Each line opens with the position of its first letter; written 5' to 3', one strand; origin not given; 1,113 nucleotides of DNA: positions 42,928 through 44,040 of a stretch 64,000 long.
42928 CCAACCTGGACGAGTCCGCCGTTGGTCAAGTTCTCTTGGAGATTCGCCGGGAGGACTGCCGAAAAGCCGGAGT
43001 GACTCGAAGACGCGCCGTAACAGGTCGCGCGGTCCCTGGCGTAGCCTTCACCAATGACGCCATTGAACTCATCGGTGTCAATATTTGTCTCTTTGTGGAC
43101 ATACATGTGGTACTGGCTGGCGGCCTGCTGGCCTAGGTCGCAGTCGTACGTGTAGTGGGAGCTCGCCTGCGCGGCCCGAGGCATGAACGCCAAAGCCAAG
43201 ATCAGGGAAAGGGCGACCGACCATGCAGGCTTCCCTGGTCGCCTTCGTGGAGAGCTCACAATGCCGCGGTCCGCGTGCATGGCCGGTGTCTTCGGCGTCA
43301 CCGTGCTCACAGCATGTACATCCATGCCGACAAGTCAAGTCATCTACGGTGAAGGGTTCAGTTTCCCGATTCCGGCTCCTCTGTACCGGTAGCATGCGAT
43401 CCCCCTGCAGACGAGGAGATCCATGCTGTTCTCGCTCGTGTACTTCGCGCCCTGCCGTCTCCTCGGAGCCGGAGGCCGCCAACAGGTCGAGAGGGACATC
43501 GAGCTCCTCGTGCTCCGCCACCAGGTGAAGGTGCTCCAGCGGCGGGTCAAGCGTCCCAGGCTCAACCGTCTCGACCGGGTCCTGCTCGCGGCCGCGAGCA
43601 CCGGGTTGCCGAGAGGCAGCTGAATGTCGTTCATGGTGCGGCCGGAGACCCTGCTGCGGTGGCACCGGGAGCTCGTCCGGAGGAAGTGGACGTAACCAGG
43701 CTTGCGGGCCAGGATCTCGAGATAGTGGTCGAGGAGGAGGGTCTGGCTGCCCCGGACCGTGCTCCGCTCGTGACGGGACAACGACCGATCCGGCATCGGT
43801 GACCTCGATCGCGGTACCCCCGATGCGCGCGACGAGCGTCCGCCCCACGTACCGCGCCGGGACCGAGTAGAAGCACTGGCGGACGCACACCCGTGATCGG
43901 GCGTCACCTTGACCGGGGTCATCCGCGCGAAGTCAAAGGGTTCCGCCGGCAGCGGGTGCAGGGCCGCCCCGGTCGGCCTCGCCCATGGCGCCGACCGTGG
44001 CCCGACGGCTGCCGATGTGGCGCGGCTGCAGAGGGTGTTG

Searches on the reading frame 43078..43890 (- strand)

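Call 16: search_protein_families(library=pfam, proteins=[window:43078-43890:-], max_evalue=0.01)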
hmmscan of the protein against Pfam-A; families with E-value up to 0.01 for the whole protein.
window:43078-43890:- (270 aa): 1 family
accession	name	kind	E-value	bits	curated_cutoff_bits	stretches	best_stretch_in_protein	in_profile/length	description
PF22483.2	Mu-transpos_C_2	-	2.9e-05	24.1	27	1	3-37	24-58/73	Mu transposase, C-terminal domain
